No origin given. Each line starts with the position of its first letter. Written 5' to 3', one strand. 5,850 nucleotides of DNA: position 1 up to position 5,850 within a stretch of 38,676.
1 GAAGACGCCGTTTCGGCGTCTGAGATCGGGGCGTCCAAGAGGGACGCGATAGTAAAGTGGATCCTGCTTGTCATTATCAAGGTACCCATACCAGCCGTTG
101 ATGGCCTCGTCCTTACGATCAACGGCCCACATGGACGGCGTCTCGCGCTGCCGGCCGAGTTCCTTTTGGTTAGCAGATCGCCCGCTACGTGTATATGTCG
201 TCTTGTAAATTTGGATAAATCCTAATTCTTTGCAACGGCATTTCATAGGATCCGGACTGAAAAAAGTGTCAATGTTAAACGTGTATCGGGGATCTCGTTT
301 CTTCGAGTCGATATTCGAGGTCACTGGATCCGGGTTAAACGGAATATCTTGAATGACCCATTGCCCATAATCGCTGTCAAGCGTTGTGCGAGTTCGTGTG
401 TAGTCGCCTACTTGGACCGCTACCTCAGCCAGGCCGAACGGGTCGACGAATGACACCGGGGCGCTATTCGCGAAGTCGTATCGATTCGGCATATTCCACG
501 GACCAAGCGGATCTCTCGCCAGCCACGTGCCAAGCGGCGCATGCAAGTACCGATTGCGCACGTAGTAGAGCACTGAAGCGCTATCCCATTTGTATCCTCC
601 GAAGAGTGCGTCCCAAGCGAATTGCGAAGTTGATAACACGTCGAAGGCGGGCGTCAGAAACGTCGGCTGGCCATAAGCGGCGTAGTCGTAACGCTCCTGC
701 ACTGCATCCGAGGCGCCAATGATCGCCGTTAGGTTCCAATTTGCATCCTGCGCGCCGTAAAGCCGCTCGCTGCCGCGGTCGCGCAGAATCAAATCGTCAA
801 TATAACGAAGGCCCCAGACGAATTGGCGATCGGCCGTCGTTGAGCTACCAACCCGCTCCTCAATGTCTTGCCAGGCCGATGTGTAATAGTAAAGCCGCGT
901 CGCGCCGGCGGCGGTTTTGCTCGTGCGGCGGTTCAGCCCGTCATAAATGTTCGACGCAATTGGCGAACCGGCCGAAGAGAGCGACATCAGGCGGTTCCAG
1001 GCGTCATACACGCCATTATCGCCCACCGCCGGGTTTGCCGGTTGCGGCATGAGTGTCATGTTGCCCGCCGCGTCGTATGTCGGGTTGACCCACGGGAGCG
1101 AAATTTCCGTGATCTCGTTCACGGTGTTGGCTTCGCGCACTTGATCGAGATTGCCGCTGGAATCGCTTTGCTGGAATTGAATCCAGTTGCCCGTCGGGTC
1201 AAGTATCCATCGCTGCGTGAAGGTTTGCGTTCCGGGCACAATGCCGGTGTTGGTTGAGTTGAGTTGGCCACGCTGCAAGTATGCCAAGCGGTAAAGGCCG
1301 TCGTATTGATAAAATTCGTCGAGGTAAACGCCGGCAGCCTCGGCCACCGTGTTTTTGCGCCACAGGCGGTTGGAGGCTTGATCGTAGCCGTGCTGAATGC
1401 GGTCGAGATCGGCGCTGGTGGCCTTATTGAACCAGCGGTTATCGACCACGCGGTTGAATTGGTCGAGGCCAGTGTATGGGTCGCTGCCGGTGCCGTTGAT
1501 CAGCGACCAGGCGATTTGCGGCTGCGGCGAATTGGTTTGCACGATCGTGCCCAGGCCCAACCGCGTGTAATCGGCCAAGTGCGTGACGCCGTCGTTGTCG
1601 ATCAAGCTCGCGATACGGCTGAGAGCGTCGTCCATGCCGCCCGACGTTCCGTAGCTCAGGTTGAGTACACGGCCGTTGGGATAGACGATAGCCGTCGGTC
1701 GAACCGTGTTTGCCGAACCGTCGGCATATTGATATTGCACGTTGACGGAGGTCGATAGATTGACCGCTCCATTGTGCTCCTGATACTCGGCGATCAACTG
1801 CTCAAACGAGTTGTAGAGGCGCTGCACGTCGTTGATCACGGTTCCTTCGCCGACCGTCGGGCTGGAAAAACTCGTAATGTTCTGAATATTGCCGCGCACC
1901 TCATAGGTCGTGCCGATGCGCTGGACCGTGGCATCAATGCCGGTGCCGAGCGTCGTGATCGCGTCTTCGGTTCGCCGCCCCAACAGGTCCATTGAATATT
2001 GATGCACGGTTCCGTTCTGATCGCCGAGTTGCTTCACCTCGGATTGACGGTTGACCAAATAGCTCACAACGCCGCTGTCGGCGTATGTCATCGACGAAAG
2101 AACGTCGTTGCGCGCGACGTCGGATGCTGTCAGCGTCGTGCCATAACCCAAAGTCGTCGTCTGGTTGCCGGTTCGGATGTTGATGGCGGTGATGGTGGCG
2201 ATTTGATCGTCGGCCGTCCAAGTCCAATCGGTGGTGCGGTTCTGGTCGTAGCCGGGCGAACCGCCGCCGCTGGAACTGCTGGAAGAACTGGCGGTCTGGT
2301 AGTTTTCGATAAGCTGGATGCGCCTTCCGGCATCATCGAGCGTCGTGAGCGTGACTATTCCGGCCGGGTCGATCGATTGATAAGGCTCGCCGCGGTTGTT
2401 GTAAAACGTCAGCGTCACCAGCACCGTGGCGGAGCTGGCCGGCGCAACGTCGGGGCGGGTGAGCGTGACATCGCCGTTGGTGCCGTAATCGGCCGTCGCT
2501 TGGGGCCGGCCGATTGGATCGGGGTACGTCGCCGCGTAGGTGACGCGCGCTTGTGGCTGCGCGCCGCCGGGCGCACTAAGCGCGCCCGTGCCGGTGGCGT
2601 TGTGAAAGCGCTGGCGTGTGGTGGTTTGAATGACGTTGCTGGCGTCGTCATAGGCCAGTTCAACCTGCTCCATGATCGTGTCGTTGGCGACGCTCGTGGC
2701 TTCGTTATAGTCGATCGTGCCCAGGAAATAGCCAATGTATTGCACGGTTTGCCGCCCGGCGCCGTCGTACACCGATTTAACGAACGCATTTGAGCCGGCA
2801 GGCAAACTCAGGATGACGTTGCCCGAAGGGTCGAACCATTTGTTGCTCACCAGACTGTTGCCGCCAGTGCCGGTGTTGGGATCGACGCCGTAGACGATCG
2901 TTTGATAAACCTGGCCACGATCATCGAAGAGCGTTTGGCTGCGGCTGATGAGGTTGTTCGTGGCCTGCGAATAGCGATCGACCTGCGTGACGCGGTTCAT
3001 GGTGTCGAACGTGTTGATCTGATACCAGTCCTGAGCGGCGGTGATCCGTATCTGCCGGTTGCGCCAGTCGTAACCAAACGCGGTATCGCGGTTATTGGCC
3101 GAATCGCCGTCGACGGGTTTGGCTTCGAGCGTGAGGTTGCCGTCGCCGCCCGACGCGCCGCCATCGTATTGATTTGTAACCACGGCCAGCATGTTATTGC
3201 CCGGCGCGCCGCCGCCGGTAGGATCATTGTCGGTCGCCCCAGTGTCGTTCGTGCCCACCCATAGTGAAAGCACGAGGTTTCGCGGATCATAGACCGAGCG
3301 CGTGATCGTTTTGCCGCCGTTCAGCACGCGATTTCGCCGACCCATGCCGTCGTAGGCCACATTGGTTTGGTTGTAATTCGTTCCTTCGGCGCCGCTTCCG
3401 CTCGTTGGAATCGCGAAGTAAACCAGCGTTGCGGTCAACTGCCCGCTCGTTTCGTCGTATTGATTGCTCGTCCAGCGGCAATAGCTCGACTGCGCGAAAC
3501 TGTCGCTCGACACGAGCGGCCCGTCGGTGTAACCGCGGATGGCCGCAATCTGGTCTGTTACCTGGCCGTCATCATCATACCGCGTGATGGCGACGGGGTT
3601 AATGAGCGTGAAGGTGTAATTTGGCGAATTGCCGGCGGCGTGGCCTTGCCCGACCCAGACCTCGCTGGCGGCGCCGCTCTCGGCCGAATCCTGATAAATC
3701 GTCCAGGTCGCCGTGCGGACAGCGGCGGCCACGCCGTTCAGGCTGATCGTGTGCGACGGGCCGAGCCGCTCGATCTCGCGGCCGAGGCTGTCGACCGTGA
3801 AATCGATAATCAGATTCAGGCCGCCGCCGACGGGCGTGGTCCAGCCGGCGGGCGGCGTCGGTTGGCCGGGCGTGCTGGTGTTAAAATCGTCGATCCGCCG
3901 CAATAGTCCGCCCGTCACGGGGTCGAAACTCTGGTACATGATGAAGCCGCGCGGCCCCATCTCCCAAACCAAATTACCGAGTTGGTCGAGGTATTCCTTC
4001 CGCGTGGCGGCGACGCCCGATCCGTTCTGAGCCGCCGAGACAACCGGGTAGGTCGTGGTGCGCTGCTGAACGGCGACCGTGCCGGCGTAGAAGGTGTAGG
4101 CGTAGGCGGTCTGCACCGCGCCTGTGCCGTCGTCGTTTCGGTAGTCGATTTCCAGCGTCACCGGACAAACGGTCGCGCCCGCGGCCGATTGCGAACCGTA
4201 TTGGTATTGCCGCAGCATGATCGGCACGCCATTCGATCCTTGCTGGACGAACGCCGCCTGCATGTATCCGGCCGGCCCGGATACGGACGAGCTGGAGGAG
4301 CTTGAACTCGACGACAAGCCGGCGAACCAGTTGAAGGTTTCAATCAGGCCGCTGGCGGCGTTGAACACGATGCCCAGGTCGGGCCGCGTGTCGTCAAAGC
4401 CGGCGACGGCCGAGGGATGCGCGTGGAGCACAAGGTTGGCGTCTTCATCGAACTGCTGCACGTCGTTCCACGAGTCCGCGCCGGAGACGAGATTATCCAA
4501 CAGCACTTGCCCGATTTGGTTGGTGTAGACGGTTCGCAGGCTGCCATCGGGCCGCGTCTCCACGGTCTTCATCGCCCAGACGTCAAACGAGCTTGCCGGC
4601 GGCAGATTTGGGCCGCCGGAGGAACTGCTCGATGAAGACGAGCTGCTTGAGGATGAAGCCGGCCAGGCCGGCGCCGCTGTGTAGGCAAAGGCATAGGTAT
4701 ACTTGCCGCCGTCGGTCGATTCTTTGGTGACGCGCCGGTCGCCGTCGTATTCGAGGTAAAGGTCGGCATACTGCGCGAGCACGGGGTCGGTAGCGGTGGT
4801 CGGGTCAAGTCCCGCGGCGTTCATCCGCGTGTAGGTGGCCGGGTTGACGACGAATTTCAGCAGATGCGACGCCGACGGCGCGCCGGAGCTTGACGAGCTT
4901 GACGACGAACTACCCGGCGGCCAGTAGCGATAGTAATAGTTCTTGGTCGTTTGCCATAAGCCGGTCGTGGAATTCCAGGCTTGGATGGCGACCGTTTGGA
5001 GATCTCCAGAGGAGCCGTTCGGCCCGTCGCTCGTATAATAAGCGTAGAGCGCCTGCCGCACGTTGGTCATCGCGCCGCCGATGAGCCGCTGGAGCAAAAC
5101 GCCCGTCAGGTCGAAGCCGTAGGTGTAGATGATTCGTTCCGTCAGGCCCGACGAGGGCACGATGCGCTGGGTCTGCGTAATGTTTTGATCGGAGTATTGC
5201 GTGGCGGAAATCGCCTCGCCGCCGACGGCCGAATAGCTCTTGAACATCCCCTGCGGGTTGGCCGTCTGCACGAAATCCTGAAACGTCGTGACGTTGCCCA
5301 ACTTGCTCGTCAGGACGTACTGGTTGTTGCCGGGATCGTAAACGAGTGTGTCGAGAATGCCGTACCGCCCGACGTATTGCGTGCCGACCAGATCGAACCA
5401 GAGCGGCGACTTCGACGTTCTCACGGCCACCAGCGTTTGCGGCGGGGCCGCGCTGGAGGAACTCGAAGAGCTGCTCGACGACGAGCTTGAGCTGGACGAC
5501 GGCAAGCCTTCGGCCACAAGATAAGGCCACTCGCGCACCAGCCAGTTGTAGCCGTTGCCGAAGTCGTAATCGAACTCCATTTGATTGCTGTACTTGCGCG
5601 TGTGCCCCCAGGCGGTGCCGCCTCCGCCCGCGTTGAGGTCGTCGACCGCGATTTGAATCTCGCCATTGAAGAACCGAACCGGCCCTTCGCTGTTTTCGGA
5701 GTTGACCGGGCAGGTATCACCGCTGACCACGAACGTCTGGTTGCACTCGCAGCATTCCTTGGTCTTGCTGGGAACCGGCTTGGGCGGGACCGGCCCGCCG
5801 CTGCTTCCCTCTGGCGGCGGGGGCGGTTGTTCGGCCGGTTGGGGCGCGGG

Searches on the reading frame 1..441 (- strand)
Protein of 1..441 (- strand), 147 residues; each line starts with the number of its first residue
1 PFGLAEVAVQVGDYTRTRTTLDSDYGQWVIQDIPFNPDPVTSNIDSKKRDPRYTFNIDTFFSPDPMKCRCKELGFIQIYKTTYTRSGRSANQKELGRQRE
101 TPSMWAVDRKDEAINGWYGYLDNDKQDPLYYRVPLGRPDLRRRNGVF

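Call 71: search_solved_structures(query=window:1-441:-, max_evalue=1)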
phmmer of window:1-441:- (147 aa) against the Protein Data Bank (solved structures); distinct sequences matched with E-value up to 1: 1.
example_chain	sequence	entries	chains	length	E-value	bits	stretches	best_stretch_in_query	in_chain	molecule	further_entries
5lvy_A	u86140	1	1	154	0.0059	19.6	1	36-126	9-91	Adhesin protein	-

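Call 72: search_dna_similar(query=window:1-441:-, collection=plasmids, mode=protein, max_evalue=0.001, max_rows=10)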
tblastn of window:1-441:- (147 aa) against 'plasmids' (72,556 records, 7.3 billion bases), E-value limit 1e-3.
No match.

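Call 73: find_homologous_proteins(query=window:1-426:-, max_evalue=0.001)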
Query window:1-426:-: 8 candidates shared short words with the query, none scored E <= 0.001.

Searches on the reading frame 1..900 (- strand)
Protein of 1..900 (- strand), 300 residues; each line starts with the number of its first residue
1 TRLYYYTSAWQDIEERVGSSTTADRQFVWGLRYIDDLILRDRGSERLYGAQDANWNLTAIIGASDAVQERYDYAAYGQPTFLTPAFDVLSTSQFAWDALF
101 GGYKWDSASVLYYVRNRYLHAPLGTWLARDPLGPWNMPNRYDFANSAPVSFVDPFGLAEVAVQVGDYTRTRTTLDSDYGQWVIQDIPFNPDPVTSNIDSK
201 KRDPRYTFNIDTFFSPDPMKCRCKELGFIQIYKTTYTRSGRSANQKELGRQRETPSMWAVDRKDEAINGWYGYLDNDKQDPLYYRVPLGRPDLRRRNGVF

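Call 43: search_protein_families(library=pfam, proteins=[window:1-900:-], max_evalue=1)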
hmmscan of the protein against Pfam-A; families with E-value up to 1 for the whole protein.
window:1-900:- (300 aa): 0 families

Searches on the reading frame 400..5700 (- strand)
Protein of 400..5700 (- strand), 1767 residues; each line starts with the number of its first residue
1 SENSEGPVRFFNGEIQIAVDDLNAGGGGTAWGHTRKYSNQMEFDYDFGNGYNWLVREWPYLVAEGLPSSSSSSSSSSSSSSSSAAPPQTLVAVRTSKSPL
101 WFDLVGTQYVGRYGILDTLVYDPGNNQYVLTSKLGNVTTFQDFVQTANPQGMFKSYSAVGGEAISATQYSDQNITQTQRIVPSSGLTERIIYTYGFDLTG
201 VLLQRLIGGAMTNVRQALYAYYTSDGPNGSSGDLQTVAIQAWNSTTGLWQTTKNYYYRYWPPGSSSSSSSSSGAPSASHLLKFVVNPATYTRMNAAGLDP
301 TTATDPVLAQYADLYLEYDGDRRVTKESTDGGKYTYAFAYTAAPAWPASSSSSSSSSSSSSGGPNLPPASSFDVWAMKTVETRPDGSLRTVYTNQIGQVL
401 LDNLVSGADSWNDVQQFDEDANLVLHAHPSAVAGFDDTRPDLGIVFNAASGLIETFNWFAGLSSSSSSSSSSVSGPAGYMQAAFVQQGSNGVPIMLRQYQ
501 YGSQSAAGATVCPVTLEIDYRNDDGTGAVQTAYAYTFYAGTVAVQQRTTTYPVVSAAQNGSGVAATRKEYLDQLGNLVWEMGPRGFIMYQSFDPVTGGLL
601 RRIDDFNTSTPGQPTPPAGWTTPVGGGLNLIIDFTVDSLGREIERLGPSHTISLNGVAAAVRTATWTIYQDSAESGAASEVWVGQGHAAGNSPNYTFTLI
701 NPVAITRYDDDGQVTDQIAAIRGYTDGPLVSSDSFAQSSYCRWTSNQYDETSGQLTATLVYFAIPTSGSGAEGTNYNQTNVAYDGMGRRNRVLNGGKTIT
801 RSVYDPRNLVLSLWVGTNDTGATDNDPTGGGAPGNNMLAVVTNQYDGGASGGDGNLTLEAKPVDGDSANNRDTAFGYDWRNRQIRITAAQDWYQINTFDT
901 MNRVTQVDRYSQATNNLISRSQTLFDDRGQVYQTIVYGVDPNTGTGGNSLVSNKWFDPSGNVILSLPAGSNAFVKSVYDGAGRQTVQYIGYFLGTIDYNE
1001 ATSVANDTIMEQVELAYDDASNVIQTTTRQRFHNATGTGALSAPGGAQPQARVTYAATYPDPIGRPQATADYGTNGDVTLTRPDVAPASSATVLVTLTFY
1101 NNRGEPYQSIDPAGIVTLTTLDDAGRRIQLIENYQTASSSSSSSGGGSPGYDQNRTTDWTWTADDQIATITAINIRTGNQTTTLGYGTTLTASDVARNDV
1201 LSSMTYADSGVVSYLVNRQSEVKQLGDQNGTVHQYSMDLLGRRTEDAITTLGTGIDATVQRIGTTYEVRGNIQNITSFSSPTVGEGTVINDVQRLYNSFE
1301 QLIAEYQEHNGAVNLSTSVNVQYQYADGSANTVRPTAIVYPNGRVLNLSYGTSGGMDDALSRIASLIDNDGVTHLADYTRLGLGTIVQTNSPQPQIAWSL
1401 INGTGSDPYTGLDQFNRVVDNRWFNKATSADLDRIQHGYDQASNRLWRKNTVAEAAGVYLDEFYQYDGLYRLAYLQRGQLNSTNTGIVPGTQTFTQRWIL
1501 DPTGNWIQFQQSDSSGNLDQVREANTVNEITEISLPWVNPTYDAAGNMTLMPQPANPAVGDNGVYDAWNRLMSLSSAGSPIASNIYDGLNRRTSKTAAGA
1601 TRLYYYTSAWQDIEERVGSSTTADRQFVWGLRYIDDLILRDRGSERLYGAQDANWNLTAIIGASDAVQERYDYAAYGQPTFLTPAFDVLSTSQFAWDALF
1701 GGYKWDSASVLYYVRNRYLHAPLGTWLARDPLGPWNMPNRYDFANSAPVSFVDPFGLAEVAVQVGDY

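Call 44: search_solved_structures(query=window:400-5700:-, max_evalue=0.01)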
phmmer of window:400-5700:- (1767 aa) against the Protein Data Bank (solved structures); distinct sequences matched with E-value up to 0.01: 1.
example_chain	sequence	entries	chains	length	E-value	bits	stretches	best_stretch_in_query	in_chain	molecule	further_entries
8cp6_B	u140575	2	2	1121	0.00032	21.6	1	1699-1757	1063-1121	Toxin protein Tse5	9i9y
